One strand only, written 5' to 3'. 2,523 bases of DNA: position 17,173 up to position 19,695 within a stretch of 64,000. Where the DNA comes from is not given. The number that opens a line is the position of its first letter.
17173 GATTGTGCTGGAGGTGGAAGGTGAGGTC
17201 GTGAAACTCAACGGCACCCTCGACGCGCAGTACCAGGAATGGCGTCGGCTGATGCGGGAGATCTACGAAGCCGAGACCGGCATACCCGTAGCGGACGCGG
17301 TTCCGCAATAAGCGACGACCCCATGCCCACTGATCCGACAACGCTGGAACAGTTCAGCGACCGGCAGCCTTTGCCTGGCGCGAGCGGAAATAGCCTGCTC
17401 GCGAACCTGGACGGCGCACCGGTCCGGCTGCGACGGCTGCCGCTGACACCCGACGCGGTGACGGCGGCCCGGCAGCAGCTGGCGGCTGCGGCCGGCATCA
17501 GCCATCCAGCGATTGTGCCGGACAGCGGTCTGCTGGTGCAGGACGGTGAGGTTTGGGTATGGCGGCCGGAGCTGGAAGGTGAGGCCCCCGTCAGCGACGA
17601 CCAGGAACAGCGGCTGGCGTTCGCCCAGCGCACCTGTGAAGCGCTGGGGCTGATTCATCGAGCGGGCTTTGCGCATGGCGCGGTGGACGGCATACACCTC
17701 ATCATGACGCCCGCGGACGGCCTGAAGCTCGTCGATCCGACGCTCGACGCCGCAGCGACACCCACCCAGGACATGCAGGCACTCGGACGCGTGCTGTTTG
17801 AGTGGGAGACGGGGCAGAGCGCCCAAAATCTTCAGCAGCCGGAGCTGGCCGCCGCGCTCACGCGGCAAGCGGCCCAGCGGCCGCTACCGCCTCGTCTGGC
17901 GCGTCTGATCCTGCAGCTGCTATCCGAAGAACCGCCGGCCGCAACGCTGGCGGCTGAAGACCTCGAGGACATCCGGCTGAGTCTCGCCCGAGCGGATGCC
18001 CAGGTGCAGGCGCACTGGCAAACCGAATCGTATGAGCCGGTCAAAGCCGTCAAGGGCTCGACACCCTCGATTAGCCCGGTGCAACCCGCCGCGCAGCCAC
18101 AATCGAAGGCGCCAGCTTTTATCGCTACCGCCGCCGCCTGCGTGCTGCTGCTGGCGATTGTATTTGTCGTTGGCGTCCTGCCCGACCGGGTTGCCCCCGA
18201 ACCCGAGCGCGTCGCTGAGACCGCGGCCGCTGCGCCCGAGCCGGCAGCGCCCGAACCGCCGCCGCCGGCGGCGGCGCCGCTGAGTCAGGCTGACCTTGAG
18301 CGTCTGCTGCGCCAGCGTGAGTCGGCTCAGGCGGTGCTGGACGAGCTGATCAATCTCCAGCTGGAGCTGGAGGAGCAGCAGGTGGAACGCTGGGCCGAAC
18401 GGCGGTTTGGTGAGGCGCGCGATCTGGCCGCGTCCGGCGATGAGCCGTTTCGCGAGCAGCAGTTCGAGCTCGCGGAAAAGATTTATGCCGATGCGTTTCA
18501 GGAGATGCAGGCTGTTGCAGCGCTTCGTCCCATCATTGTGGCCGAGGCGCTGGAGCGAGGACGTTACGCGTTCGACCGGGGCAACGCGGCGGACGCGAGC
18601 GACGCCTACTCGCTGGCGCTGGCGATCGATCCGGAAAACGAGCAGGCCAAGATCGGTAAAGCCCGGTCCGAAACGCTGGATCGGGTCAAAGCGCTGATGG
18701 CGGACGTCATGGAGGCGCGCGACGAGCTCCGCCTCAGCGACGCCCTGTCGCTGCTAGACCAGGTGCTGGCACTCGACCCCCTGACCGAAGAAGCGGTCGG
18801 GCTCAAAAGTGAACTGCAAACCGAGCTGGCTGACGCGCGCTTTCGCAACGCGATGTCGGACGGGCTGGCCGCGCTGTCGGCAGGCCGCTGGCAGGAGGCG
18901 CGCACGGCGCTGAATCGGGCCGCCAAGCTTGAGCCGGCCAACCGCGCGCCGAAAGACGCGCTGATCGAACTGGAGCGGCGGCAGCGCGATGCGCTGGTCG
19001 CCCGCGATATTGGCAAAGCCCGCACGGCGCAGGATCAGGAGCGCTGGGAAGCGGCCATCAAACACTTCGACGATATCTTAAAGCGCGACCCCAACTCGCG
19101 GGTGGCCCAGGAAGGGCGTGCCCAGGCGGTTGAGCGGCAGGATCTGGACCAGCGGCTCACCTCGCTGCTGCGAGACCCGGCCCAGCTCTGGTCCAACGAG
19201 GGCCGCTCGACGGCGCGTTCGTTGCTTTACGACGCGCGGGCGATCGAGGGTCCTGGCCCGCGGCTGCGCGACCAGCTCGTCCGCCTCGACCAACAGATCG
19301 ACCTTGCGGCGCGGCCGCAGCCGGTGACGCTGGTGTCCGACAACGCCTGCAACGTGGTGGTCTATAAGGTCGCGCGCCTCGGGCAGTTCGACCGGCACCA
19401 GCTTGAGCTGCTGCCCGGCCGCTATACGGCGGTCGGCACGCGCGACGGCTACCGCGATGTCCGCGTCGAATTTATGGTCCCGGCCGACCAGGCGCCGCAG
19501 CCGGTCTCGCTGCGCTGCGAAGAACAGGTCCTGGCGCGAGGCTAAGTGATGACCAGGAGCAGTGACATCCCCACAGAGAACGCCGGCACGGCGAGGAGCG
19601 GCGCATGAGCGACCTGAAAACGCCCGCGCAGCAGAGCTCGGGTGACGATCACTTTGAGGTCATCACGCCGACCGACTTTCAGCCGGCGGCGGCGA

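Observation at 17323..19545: Membrane-anchored pseudokinase with periplasmic coiled coil, TPR repeats and a PEGA-like end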

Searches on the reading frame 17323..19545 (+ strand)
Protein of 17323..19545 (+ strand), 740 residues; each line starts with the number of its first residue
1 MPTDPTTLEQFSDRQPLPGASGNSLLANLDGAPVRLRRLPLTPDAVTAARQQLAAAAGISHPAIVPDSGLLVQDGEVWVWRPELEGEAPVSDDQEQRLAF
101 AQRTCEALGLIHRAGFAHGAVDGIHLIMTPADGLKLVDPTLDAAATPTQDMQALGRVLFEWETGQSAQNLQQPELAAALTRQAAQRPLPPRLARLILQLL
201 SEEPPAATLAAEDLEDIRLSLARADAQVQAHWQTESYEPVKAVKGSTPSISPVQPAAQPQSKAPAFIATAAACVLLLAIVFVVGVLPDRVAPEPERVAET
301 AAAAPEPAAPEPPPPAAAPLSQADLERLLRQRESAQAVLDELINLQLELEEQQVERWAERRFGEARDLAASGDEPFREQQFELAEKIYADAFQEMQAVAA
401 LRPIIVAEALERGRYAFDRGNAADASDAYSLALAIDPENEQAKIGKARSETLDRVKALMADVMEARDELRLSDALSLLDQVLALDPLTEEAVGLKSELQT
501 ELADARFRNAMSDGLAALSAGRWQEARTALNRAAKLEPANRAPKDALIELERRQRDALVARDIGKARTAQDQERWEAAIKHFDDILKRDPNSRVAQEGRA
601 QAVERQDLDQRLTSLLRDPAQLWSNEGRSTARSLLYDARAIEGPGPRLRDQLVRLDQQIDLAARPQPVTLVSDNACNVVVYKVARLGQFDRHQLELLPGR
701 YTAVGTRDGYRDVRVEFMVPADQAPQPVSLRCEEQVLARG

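Call 5: search_protein_families(library=pfam, proteins=[window:17323-19545:+], max_evalue=0.01)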
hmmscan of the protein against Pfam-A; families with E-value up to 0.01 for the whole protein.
window:17323-19545:+ (740 aa): 7 families
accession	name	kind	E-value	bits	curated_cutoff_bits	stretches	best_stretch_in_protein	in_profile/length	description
PF00515.34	TPR_1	-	2.2e-08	34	27.8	0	565-591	7-33/34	Tetratricopeptide repeat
PF07719.23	TPR_2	-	2.3e-08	34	27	1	514-540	8-34/34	Tetratricopeptide repeat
PF13414.12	TPR_11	-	0.00012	22.1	26.8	0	516-540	3-27/42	TPR repeat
PF07219.19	HemY_N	-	0.0004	20.9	31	1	504-539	56-91/107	HemY protein N-terminus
PF13428.12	TPR_14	-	0.00049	21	23.5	0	566-602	8-44/44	Tetratricopeptide repeat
PF13174.12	TPR_6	-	0.00099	20.1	26.3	0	566-592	7-33/33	Tetratricopeptide repeat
PF13432.12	TPR_16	-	0.001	19.9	32.7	1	565-606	3-44/65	Tetratricopeptide repeat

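Call 9: search_solved_structures(query=window:17323-19542:+, max_evalue=1, show_alignments=2)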
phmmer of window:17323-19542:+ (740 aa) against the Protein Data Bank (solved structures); distinct sequences matched with E-value up to 1: 9.
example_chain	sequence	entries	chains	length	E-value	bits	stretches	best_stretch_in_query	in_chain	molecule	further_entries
7kw7_E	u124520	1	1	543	0.0053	18.6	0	487-596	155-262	Stress-induced-phosphoprotein 1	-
8ump_A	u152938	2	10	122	0.0097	17.7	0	410-443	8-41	T33-ml35-redesigned-TPR-domain-fold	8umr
3ieg_A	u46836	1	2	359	0.01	17.6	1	391-516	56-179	DnaJ homolog subfamily C member 3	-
5hrz_A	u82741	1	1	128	0.13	14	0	407-442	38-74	TPR domain protein 1na0C3_3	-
2wtk_B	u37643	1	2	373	0.16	13.7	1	36-133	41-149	STE20-RELATED KINASE ADAPTER PROTEIN ALPHA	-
3gni_B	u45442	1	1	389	0.18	13.6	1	36-133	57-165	STRAD alpha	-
8vsu_B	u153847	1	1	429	0.21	13.3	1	36-133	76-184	Isoform 3 of STE20-related kinase adapter protein alpha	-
4gco_A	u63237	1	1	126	0.5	12.1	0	575-605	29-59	Protein STI-1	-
6vl6_A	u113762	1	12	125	0.77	11.4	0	402-443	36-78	T33_dn2A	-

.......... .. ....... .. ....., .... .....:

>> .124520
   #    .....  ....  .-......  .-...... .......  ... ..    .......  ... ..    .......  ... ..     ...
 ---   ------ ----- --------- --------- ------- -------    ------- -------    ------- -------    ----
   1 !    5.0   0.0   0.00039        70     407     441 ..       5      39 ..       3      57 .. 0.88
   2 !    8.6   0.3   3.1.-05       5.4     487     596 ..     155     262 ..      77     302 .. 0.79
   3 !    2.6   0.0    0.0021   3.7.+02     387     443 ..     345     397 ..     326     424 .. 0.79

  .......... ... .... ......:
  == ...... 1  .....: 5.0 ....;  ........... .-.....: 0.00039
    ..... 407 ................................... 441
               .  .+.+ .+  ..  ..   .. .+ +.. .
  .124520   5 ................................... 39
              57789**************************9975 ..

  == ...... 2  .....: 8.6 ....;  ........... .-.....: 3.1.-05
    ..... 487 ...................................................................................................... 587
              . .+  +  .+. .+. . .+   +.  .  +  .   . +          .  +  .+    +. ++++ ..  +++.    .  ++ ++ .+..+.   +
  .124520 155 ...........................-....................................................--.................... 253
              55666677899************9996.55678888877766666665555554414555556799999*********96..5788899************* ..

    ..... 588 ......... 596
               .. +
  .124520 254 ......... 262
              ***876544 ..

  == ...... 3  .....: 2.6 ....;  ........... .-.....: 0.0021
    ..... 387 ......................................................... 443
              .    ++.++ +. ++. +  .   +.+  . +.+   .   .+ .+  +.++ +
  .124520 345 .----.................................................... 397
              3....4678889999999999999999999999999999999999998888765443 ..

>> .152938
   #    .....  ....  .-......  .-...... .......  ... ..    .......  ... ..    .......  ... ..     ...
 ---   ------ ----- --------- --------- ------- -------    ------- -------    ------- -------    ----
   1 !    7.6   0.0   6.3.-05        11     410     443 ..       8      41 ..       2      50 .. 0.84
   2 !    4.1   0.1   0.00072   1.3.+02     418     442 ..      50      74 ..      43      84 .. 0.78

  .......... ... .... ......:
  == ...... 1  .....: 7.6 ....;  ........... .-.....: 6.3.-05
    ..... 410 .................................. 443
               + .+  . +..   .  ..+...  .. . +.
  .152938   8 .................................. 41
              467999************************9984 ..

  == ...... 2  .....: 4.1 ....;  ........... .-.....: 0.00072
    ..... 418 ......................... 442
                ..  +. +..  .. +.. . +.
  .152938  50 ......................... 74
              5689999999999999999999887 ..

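Call 10: find_homologous_proteins(query=window:17323-19542:+, max_evalue=0.001)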
Query window:17323-19542:+ (740 aa): 10 proteins with E <= 0.001 among 8000 candidates.
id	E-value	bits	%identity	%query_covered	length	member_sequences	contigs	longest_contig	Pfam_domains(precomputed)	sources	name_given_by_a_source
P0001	0.0e+0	1516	97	100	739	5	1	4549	PF00515.35,PF07719.24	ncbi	ncbi:MAG: hypothetical protein AAF736_16350 [Pseudomonadota bacterium]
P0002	2.8e-232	791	56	100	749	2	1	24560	PF00515.35,PF07719.24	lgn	-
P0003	4.4e-232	791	58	92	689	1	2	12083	PF00515.35,PF13432.13,PF07719.24,PF13174.13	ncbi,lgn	-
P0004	2.3e-206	706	52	99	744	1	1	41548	-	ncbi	ncbi:MAG: hypothetical protein AAGA23_07445 [Pseudomonadota bacterium]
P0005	2.4e-160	554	44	96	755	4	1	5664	PF00069.32,PF04212.25,PF07719.24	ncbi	-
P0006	7.7e-52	195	41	34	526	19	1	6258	-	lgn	-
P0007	2.8e-47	180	35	57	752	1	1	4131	PF07714.24,PF00069.32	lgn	-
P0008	3.2e-46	176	37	49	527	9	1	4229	PF13414.13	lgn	-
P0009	3.3e-42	163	31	55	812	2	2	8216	PF07714.24,PF00069.32,PF13414.13,PF00515.35,PF07719.24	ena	-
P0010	2.1e-34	137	38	25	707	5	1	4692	PF07714.24,PF00069.32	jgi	jgi:hypothetical protein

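Call 15: search_protein_families(library=ncbifam, proteins=[window:17323-19545:+], max_evalue=0.01)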
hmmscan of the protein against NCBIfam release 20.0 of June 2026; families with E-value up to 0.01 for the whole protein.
window:17323-19545:+ (740 aa): 0 families

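Call 16: search_protein_families(library=padloc, proteins=[window:17323-19545:+], max_evalue=0.01)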
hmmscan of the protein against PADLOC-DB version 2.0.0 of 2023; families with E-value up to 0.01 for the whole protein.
window:17323-19545:+ (740 aa): 0 families

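Call 17: find_encoding_contigs(protein=P0004, flank=10000, max_places=2)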
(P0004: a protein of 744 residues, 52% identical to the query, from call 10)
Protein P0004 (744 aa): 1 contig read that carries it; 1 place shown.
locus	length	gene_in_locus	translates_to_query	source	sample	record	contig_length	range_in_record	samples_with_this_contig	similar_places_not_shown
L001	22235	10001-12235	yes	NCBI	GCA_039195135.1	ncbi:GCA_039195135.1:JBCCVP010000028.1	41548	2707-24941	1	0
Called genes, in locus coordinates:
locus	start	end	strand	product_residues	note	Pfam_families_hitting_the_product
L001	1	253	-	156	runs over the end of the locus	PF00436:SSB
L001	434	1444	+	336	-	PF00348:polyprenyl_synt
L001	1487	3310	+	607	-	PF00009:GTP_EFTU, PF01926:MMR_HSR1 (faint), PF03144:GTP_EFTU_D2 (weak), PF00679:EFG_C, PF21018:BipA_C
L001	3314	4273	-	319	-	PF01734:Patatin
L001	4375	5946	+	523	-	PF00515:TPR_1 (faint), PF07719:TPR_2 (faint), PF13374:TPR_10 (faint), PF13424:TPR_12 (weak)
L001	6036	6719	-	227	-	-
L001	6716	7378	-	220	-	-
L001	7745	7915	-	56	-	-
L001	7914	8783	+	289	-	-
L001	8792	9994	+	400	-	-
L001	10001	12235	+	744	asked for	-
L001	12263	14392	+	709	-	PF13620:CarboxypepD_reg (faint), PF08308:PEGA, PF03781:FGE-sulfatase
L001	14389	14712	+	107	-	-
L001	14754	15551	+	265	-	PF01618:MotA_ExbB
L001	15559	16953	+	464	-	-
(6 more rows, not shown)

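Call 18: find_encoding_contigs(protein=P0002, flank=10000, max_places=2)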
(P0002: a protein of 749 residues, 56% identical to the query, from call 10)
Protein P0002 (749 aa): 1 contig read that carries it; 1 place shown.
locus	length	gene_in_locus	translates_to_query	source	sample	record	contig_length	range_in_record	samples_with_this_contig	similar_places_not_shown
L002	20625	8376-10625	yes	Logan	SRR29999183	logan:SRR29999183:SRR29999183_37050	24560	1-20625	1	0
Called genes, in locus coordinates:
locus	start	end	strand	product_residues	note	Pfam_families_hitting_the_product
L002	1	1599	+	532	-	?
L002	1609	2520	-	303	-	PF01734:Patatin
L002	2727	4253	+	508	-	PF13424:TPR_12, PF07719:TPR_2 (faint), PF13374:TPR_10 (faint), PF13181:TPR_8 (faint), PF13424:TPR_12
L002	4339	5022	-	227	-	-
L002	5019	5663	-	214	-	-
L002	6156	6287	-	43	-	-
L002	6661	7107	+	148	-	-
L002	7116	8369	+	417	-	-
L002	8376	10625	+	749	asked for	PF00515:TPR_1 (faint), PF07719:TPR_2 (faint)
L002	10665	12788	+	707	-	PF13620:CarboxypepD_reg (faint), PF08308:PEGA, PF03781:FGE-sulfatase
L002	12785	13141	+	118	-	-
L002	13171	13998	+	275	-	PF01618:MotA_ExbB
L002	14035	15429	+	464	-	-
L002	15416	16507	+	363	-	-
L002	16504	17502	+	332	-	-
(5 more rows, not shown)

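Call 19: find_encoding_contigs(protein=P0009, flank=10000, max_places=3)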
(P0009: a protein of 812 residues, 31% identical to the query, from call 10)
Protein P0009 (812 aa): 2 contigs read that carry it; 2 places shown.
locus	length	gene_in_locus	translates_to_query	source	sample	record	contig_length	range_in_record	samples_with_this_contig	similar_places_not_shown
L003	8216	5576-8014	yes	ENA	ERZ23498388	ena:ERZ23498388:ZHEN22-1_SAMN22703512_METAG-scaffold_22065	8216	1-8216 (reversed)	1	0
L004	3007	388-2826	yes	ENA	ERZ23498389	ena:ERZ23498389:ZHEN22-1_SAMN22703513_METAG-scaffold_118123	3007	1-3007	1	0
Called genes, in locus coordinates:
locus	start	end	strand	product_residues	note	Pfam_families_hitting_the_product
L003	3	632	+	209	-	?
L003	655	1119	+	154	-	PF00903:Glyoxalase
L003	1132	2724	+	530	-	PF00890:FAD_binding_2 (faint), PF01134:GIDA (faint), PF01266:DAO, PF01946:Thi4 (faint), PF03486:HI0933_like (faint), PF12831:FAD_oxidored (weak), PF13450:NAD_binding_8, PF01593:Amino_oxidase (weak), +1 more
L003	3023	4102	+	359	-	-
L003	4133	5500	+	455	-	-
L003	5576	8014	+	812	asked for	PF00069:Pkinase, PF07714:PK_Tyr_Ser-Thr, PF00515:TPR_1 (faint), PF07719:TPR_2 (faint), PF13414:TPR_11 (faint)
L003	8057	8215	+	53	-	?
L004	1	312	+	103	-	?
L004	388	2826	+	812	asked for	PF00069:Pkinase, PF07714:PK_Tyr_Ser-Thr, PF00515:TPR_1 (faint), PF07719:TPR_2 (faint), PF13414:TPR_11 (faint)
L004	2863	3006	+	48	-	?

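Call 20: find_encoding_contigs(protein=P0006, flank=10000, max_places=3)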
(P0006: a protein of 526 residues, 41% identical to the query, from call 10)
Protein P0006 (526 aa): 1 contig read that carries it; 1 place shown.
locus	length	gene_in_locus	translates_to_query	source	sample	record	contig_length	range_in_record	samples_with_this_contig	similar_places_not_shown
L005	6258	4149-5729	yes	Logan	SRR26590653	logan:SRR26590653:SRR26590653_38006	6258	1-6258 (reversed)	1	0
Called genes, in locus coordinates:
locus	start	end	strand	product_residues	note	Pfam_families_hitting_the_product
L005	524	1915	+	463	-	PF07719:TPR_2 (faint), PF13432:TPR_16 (faint), PF13424:TPR_12 (faint)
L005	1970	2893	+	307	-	-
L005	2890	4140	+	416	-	-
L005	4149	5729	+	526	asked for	-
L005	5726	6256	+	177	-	?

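Call 21: find_encoding_contigs(protein=P0005, flank=10000, max_places=3)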
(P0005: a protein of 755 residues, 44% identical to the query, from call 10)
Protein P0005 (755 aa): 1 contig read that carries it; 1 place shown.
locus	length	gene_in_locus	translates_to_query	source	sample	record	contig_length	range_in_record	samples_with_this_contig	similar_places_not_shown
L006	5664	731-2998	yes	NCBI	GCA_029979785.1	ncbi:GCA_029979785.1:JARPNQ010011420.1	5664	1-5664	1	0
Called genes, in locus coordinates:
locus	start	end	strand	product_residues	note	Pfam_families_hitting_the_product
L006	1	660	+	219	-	?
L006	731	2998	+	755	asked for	PF00069:Pkinase, PF07719:TPR_2 (faint), PF04212:MIT (faint)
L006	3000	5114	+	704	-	PF13620:CarboxypepD_reg (faint), PF08308:PEGA, PF03781:FGE-sulfatase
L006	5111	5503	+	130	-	-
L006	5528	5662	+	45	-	?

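Call 25: find_related_loci(query=A2, collection=genome_contigs, flank=10000)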
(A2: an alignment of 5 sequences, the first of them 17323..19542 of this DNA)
Query A2 (740 aa) in genome_contigs; peptide patterns used: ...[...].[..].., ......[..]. (x = any residue, [..] = any of these).
448 stretches matched a pattern; 6 encode a relative of the query (tblastn E <= 1e-3); 6 distinct loci.
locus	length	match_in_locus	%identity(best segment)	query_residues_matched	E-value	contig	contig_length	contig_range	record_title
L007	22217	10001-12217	96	1-740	0e+0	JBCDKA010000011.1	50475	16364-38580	MAG: Pseudomonadota bacterium isolate P01_H01_bin.48 k141_3154039_length_50475_cov_32.5956, whole genome shotgun sequenc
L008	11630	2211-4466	57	1-740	0e+0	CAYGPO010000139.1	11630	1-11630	MAG TPA_asm: uncultured Gammaproteobacteria bacterium isolate ERP117304_co3_225 genome assembly, contig: NODE_7778_lengt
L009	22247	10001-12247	56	1-740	0e+0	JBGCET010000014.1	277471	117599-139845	MAG: Lysobacterales bacterium isolate SGMAG-40 contig14, whole genome shotgun sequence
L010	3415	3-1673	60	195-740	0e+0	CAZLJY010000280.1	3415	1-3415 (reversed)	MAG TPA_asm: uncultured Gammaproteobacteria bacterium isolate binchicken_co366_45 genome assembly, contig: NODE_30440_le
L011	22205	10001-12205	52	8-740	1e-162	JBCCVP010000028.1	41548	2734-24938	MAG: Pseudomonadota bacterium isolate P01_E01_bin.40 k141_1429883_length_41548_cov_23.2049, whole genome shotgun sequenc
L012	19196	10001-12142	44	34-740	1e-155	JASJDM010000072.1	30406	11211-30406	MAG: Lysobacterales bacterium isolate MO_188.B40 MO_188.c_1113, whole genome shotgun sequence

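Call 46: search_protein_representatives(alignment_id=A1)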
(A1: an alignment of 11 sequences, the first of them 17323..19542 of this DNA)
Query: 11 sequences, 732 profile positions. Proteins with E-value up to 0.001 (for the whole library): 994648; up to 1e-10: 638199; up to 1e-30: 8619. The best 150 are listed.
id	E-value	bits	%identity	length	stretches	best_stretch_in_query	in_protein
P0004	1.4e-288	976.2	-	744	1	4-732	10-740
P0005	3.4e-283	958.3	-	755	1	8-732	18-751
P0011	1.4e-226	771.1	-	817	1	4-732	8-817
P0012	1.3e-218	744.8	-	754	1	6-732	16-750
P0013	5.9e-197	673.2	-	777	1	3-732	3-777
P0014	8.1e-195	666.1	-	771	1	7-732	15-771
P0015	4.1e-188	644.0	-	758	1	16-732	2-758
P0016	3.1e-187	641.1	-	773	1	16-732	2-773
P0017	2.4e-186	638.2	-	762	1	12-732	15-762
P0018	5.5e-185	633.7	-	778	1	9-732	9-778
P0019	7.2e-184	629.9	-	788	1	10-732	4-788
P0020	1.0e-183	629.5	-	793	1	1-732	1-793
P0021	3.0e-183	627.9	-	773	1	8-732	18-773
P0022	5.7e-183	627.0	-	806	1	11-732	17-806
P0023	1.5e-179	615.6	-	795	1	12-732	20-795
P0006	1.7e-178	612.2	-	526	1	224-732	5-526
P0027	4.1e-176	604.3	-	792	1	1-732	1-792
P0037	1.6e-172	592.4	-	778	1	1-732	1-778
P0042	3.0e-170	584.9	-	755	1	1-732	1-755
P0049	6.7e-168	577.2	-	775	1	1-732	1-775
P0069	3.3e-160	551.7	-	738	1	1-732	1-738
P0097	6.0e-153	527.7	-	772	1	1-732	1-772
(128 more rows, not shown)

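Call 49: list_cluster_members(proteins=[P0011, P0015, P0017, P0020, P0027, P0037, P0042, P0049, P0069, P0097])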
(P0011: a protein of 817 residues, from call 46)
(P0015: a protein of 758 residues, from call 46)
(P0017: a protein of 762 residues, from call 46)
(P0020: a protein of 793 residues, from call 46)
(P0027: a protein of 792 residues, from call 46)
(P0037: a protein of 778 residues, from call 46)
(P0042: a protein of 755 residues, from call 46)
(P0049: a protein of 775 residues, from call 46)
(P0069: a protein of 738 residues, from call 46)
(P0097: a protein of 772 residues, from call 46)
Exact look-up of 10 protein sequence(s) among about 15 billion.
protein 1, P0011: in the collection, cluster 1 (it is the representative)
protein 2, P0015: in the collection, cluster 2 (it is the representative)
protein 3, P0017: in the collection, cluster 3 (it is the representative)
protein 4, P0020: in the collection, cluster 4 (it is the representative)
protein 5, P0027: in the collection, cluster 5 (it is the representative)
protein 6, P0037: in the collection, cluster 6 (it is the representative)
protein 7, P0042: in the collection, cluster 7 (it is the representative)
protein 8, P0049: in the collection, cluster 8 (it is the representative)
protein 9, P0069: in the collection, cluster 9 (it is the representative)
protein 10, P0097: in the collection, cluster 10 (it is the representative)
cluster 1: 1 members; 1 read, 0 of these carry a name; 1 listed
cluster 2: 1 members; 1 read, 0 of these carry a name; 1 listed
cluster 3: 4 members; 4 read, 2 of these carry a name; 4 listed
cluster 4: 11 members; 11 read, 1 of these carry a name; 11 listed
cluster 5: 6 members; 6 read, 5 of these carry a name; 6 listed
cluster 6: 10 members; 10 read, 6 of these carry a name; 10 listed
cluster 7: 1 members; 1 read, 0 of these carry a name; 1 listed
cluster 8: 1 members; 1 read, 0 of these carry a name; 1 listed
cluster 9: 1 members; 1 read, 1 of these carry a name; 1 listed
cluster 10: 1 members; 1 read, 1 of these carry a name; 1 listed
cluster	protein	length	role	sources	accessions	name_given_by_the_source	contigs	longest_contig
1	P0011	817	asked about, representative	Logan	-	-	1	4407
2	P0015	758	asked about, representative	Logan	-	-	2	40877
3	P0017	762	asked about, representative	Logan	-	-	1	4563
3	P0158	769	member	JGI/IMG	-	tetratricopeptide (TPR) repeat protein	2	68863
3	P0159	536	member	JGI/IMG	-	tetratricopeptide (TPR) repeat protein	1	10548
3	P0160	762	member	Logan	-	-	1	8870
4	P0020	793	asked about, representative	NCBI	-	-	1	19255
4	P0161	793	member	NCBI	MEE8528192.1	MAG: protein kinase [Gammaproteobacteria bacterium]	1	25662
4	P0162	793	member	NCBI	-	-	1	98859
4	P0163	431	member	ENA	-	-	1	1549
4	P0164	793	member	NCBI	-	-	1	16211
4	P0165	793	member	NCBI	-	-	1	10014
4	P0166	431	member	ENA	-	-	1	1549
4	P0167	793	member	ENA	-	-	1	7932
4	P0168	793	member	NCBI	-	-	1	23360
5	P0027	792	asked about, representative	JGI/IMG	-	tetratricopeptide (TPR) repeat protein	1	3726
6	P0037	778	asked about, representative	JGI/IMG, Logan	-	tetratricopeptide (TPR) repeat protein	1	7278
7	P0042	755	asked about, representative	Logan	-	-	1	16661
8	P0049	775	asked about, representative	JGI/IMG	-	-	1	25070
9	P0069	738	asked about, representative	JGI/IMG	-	tetratricopeptide (TPR) repeat protein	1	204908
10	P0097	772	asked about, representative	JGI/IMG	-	eukaryotic-like serine/threonine-protein kinase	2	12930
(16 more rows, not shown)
